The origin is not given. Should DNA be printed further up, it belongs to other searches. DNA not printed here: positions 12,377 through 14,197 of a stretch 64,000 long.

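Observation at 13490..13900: Actin-family protein with a ~110-residue insertion carrying two zinc ribbons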

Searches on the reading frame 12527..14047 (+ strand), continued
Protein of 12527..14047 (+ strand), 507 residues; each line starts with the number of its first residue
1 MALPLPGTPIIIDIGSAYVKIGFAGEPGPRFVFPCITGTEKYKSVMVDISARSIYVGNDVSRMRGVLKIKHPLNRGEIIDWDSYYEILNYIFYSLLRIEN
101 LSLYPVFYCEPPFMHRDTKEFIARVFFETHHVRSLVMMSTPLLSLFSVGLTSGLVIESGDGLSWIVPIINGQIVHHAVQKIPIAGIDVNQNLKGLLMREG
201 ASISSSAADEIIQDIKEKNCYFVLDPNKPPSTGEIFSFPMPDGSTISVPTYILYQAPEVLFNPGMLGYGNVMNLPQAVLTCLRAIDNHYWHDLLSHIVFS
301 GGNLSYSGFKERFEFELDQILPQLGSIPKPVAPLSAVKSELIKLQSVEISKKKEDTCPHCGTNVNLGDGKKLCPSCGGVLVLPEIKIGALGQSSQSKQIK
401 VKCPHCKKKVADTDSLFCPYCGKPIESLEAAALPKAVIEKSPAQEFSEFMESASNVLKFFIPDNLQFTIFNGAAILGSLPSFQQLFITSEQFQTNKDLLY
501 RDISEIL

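Call 63: search_protein_families(library=pfam, proteins=[P0282, P0305, P0126, P0276, P0293], max_evalue=10)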
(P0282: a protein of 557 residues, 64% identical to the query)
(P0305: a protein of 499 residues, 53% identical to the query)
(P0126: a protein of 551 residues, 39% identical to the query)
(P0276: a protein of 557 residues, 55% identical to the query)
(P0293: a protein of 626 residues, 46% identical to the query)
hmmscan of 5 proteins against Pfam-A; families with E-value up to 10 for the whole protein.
P0282 (557 aa): 15 families
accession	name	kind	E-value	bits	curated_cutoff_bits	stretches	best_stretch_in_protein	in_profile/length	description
PF00022.25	Actin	-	3.3e-67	227.3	27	2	15-324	3-352/410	Actin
PF12773.13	DZR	-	6.5e-08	33.1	27.3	1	373-431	1-45/45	Double zinc ribbon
PF06723.19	MreB_Mbl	-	2.5e-05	23.7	27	1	19-322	4-298/327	MreB/Mbl protein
PF18912.6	DZR_2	-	0.00037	20.7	27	2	370-394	7-31/56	Double zinc ribbon domain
PF24460.1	DUF7575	-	0.0007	19.3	28.5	1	371-395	4-28/28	Domain of unknown function (DUF7575)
PF17032.10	Zn_ribbon_15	-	0.0011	20.1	28.9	1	367-391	49-73/73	zinc-ribbon family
PF13248.11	Zn_ribbon_3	-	0.0013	18.5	27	1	372-392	4-24/26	zinc-ribbon domain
PF13240.11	Zn_Ribbon_1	-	0.0022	18.2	25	1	373-392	2-21/23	zinc-ribbon domain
PF24734.1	DUF7685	-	0.016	15.6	27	1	387-417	2-32/43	Domain of unknown function (DUF7685)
PF17989.7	ALP_N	-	0.026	15.2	26.3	1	21-60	2-40/148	Actin like proteins N terminal domain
PF07776.21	zf-AD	-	1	10.1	28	1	405-428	39-63/75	Zinc-finger associated domain (zf-AD)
PF00130.28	C1_1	-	2.5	8.4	26.5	1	368-397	9-41/53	Phorbol esters/diacylglycerol binding domain (C1 domain)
PF02150.21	Zn_ribbon_RPB9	-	2.9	8.3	25.2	0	386-393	3-10/36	RNA polymerases M/15 Kd subunit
PF06221.18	zf-C2HC5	-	6.5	7.3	25.8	0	372-394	19-44/54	Putative zinc finger motif, C2HC5-type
PF14447.12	Prok-RING_4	-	7.8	6.9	27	0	412-434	20-40/46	Prokaryotic RING finger family 4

P0305 (499 aa): 13 families
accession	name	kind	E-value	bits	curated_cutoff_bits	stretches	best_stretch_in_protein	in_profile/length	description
PF00022.25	Actin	-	6e-66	223.1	27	2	12-320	5-354/410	Actin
PF13240.11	Zn_Ribbon_1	-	0.00019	21.5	25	1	356-378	2-23/23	zinc-ribbon domain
PF13248.11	Zn_ribbon_3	-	0.00038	20.3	27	1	355-375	4-23/26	zinc-ribbon domain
PF12773.13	DZR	-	0.00083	19.9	27.3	1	353-375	24-45/45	Double zinc ribbon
PF23146.2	Zf_IFT144_1st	-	0.0031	17.8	27.5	1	367-379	3-15/25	IFT144, first zinc finger domain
PF17032.10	Zn_ribbon_15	-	0.014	16.6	28.9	1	346-375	45-73/73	zinc-ribbon family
PF24460.1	DUF7575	-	0.014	15.2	28.5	1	353-378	3-27/28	Domain of unknown function (DUF7575)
PF24271.1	HVO_2833_C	-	0.026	15.3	34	1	400-459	60-114/120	HVO_2833, C-terminal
PF10571.15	UPF0547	-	0.07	13.7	29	1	355-377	2-23/26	Uncharacterised protein family UPF0547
PF07191.17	Zn_ribbon_6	-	0.14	12.6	25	1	346-381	9-42/67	Double zinc ribbon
PF08271.17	Zn_Ribbon_TF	-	0.3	11.1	29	1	356-384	3-35/43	TFIIB zinc-binding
PF06677.18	Auto_anti-p27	-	0.55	10.8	24.1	1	353-375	15-40/40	Sjogren's syndrome/scleroderma autoantigen 1 (Autoantigen p27)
PF07754.17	HVO_2753_ZBP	-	1.4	9.2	33.2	0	350-365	13-28/46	Small zinc finger protein HVO_2753-like, Zn-binding pocket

P0126 (551 aa): 22 families
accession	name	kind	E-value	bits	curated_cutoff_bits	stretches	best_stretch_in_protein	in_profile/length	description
PF00022.25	Actin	-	8.9e-74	248.9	27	2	14-327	2-354/410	Actin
PF12773.13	DZR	-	9e-08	32.6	27.3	3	369-427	1-45/45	Double zinc ribbon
PF13240.11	Zn_Ribbon_1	-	1.4e-05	25.2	25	2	369-387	2-20/23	zinc-ribbon domain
PF13248.11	Zn_ribbon_3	-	9.9e-05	22.1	27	2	368-388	4-24/26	zinc-ribbon domain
PF24460.1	DUF7575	-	0.00023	20.9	28.5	1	367-387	4-24/28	Domain of unknown function (DUF7575)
PF06723.19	MreB_Mbl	-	0.00033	20.1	27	2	300-325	275-300/327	MreB/Mbl protein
PF18912.6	DZR_2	-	0.00053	20.2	27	2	404-435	5-35/56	Double zinc ribbon domain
PF17032.10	Zn_ribbon_15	-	0.0015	19.7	28.9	2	363-387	49-73/73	zinc-ribbon family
PF13920.12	zf-C3HC4_3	-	0.037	14.3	27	1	408-430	25-46/49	Zinc finger, C3HC4 type (RING finger)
PF17989.7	ALP_N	-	0.16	12.6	26.3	1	21-64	2-44/148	Actin like proteins N terminal domain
PF24734.1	DUF7685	-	0.21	12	27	1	383-413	2-32/43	Domain of unknown function (DUF7685)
PF17034.11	zinc_ribbon_16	-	0.39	11.4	27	1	362-395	34-63/125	Zinc-ribbon like family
PF10571.15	UPF0547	-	0.67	10.6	29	1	368-387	2-21/26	Uncharacterised protein family UPF0547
PF14447.12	Prok-RING_4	-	0.89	9.9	27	1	408-431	20-41/46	Prokaryotic RING finger family 4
PF13453.11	Zn_ribbon_TFIIB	-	1.4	8.8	22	0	362-373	15-26/41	Transcription factor zinc-finger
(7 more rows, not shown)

P0276 (557 aa): 39 families (the best 25 are shown)
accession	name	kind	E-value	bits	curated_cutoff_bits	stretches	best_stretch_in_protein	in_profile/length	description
PF00022.25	Actin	-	6.5e-70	236.2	27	2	16-324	4-352/410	Actin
PF13240.11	Zn_Ribbon_1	-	1.6e-10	40.9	25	2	412-434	1-23/23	zinc-ribbon domain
PF24460.1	DUF7575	-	4.1e-09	36.1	28.5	2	369-393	3-26/28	Domain of unknown function (DUF7575)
PF12773.13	DZR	-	1.4e-08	35.2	27.3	1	372-431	1-45/45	Double zinc ribbon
PF13248.11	Zn_ribbon_3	-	3e-07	30.1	27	2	371-394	4-26/26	zinc-ribbon domain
PF08271.17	Zn_Ribbon_TF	-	1.4e-06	28.1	29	3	412-445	2-40/43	TFIIB zinc-binding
PF18912.6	DZR_2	-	2.1e-06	27.9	27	2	409-436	6-33/56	Double zinc ribbon domain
PF17032.10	Zn_ribbon_15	-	3.9e-06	28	28.9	2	367-394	35-62/73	zinc-ribbon family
PF14803.11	Zn_ribbon_Nudix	-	6.1e-05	23.3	25.6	2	426-446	2-22/34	Nudix N-terminal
PF21349.2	RUBY_RBDX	-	0.00019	21.3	26.5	2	372-395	3-27/30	Rubrerythrin, rubredoxin-like domain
PF08772.16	Zn_ribbon_NOB1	-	0.00029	21.3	24.9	2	369-393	8-32/72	Nin one binding (NOB1) Zn-ribbon like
PF03119.21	DNA_ligase_ZBD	-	0.0038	17.5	25.8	1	427-435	2-10/27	NAD-dependent DNA ligase C4 zinc finger domain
PF07191.17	Zn_ribbon_6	-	0.0055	17.1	25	2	365-395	12-40/67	Double zinc ribbon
PF14205.11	Cys_rich_KTR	-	0.0095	16.2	25.5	1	387-418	6-35/54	Cysteine-rich KTR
PF13453.11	Zn_ribbon_TFIIB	-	0.018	14.9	22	1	427-445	2-20/41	Transcription factor zinc-finger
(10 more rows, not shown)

P0293 (626 aa): 40 families (the best 25 are shown)
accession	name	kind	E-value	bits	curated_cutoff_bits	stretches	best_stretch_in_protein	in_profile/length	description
PF00022.25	Actin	-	7.4e-66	222.8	27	3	60-249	6-189/410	Actin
PF13248.11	Zn_ribbon_3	-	2.3e-09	36.8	27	2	470-493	3-26/26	zinc-ribbon domain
PF13240.11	Zn_Ribbon_1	-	1.5e-08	34.6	25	2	471-493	1-23/23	zinc-ribbon domain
PF12773.13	DZR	-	1.7e-08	34.9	27.3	2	431-490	1-45/45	Double zinc ribbon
PF18912.6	DZR_2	-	6.4e-06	26.4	27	2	467-496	5-34/56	Double zinc ribbon domain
PF08772.16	Zn_ribbon_NOB1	-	1.6e-05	25.3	24.9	2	429-456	9-36/72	Nin one binding (NOB1) Zn-ribbon like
PF24460.1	DUF7575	-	3.6e-05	23.5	28.5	2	470-494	4-28/28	Domain of unknown function (DUF7575)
PF07191.17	Zn_ribbon_6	-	3.8e-05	24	25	2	466-496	13-42/67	Double zinc ribbon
PF17032.10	Zn_ribbon_15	-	7.8e-05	23.8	28.9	1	423-490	32-73/73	zinc-ribbon family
PF09297.16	Zn_ribbon_NUD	-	0.00025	21.1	24.8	2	443-457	3-17/32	NADH pyrophosphatase zinc ribbon domain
PF14803.11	Zn_ribbon_Nudix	-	0.0009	19.5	25.6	2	484-497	1-14/34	Nudix N-terminal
PF08274.17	Zn_Ribbon_YjdM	-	0.001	19.5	30.8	1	446-491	5-27/30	PhnA Zinc-Ribbon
PF23455.1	DUF7129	-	0.0022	18.2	30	2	472-498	14-42/45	Domain of unknown function (DUF7129)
PF03119.21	DNA_ligase_ZBD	-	0.0053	17.1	25.8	2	446-454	2-10/27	NAD-dependent DNA ligase C4 zinc finger domain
PF06906.16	DUF1272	-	0.0069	16.9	25.3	1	427-454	28-52/57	Protein of unknown function (DUF1272)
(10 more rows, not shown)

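Call 65: fold_search(model_id=the predicted structure, library=pdb)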
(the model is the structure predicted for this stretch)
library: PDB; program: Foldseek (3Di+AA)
matches with E <= 10: 1009; with E <= 0.001: 761
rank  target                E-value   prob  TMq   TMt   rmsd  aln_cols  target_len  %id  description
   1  9m64_j                8.4e-35  1.00  0.67  0.91   8.1       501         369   24  Structure of SPIN90 dimer-Arp2/3 complexes-nucleated actin filaments (Doublet Complex) (released 2025-09-10)
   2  8gsw_A                1.1e-34  1.00  0.66  0.91   8.3       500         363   23  Crystal structure of human cardiac alpha actin A108G mutant (AMPPNP state) in complex with fragmin F1 domain (released 2023-03-08)
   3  8v2z_A                1.2e-34  1.00  0.67  0.90   8.1       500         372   23  Cryo-EM Structure of Smooth Muscle Gamma Actin (ACTG2) Mutant R257C (released 2024-05-01)
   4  6tu4_A                1.7e-34  1.00  0.66  0.90   7.3       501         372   24  Structure of Plasmodium Actin1 filament (released 2021-01-13)
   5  8a2r_A                1.8e-34  1.00  0.66  0.91   8.2       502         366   23  Cryo-EM structure of F-actin in the Mg2+-ADP-BeF3- nucleotide state. (released 2022-08-10)
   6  8v30_A                1.9e-34  1.00  0.66  0.89   3.5       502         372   24  Smooth Muscle Gamma Actin (ACTG2) Filament Mutant R40C (released 2024-05-01)
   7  8gt2_A                2.3e-34  1.00  0.65  0.91   8.3       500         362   23  Crystal structure of human cardiac alpha actin P109A mutant (AMPPNP state) in complex with fragmin F1 domain (released 2023-03-08)
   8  8dmy_A                2.8e-34  1.00  0.66  0.88   8.7       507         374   23  Cryo-EM structure of cardiac muscle alpha-actin (released 2023-04-12)
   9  8gt1_A                3.3e-34  1.00  0.65  0.91   8.3       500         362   23  Crystal structure of human cardiac alpha actin A108G mutant (ADP-Pi state) in complex with fragmin F1 domain (released 2023-03-08)
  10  8r3h_F                3.3e-34  1.00  0.67  0.91   8.1       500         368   24  Phalloidin bound F-actin (released 2025-05-21)
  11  8dmy_C                3.7e-34  1.00  0.66  0.89   8.7       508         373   23  Cryo-EM structure of cardiac muscle alpha-actin (released 2023-04-12)
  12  9cfv_C                4.2e-34  1.00  0.67  0.90   7.3       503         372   23  Cryo-EM structure of delta-NTR myosin-1c bound to F-actin (released 2025-02-12)
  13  9zbp_A                4.4e-34  1.00  0.66  0.89   7.8       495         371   23  Helical Reconstruction of the Complex of Pseudo-Acetylated Human Cardiac Actin (K326/328Q) and Tropomyosin (released 2026-01-14)
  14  8oid_A                4.7e-34  1.00  0.67  0.91   7.3       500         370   23  Cryo-EM structure of ADP-bound, filamentous beta-actin harboring the N111S mutation (released 2023-08-09)
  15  8gt3_A                4.9e-34  1.00  0.65  0.90   8.3       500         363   23  Crystal structure of human cardiac alpha actin P109A mutant (ADP-Pi state) in complex with fragmin F1 domain (released 2023-03-08)
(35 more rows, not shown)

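Call 71: find_encoding_contigs(protein=P0127, flank=5000, max_places=1)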
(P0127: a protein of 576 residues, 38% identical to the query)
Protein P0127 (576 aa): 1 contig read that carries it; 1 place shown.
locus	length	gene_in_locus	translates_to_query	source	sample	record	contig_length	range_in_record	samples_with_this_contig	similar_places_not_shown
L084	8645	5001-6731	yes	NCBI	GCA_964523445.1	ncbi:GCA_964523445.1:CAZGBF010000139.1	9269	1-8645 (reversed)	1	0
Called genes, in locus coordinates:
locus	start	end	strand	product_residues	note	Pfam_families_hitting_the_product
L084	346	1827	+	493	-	PF00374:NiFeSe_Hases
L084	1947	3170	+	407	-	PF01408:GFO_IDH_MocA, PF22725:GFO_IDH_MocA_C3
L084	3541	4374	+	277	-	-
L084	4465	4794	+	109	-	PF00126:HTH_1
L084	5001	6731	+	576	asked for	PF00022:Actin, PF17032:Zn_ribbon_15 (faint), PF10571:UPF0547 (faint), PF12773:DZR, PF13240:Zn_Ribbon_1 (weak), PF13248:Zn_ribbon_3 (weak), PF18912:DZR_2 (faint), PF24460:DUF7575 (weak)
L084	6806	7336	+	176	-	-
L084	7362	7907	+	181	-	PF00432:Prenyltrans (faint)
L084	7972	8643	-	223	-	?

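Call 72: find_encoding_contigs(protein=P0297, flank=5000, max_places=1)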
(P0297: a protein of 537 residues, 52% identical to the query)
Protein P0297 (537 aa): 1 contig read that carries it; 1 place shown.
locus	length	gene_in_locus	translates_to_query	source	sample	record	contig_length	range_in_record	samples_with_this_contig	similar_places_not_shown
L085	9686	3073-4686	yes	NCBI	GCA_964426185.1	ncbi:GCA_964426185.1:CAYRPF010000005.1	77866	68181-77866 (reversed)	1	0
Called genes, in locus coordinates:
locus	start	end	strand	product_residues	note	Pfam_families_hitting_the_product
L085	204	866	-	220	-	PF02517:Rce1-like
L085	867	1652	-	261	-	PF02732:ERCC4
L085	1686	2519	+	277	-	-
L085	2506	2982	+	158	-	-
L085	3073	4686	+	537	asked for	PF00022:Actin, PF18912:DZR_2 (faint), PF24460:DUF7575 (faint), PF12773:DZR (weak), PF13240:Zn_Ribbon_1 (faint), PF13248:Zn_ribbon_3 (faint)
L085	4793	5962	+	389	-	PF00432:Prenyltrans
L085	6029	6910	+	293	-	PF00763:THF_DHG_CYH, PF02882:THF_DHG_CYH_C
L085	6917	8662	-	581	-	PF00654:Voltage_CLC, PF00571:CBS (weak)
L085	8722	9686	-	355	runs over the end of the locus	PF00684:DnaJ_CXXCXGXG (faint), PF25436:BSD2_CRD (faint)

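Call 73: find_encoding_contigs(protein=P0292, flank=5000, max_places=1)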
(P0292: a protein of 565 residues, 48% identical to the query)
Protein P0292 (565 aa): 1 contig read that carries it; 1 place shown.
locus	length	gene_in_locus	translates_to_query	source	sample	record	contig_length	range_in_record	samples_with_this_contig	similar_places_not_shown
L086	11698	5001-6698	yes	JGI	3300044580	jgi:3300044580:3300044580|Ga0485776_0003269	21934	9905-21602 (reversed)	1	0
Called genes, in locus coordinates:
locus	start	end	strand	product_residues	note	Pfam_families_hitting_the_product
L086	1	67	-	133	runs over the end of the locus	?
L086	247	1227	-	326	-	PF01073:3Beta_HSD, PF01370:Epimerase, PF02719:Polysacc_synt_2, PF04321:RmlD_sub_bind, PF05368:NmrA, PF13460:NAD_binding_10, PF16363:GDP_Man_Dehyd, PF07993:NAD_binding_4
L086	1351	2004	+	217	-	PF04967:HTH_10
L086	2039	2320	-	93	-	-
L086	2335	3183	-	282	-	PF02811:PHP (weak)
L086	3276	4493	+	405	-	PF01408:GFO_IDH_MocA, PF22725:GFO_IDH_MocA_C3 (weak)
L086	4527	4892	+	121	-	-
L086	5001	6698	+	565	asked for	PF00022:Actin, PF17032:Zn_ribbon_15 (faint), PF12773:DZR, PF13240:Zn_Ribbon_1 (weak), PF13248:Zn_ribbon_3 (faint), PF24460:DUF7575 (weak)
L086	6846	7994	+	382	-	PF00432:Prenyltrans (faint)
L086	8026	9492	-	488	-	-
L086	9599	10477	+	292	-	PF00763:THF_DHG_CYH, PF02882:THF_DHG_CYH_C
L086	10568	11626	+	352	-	PF02811:PHP (weak)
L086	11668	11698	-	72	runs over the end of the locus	-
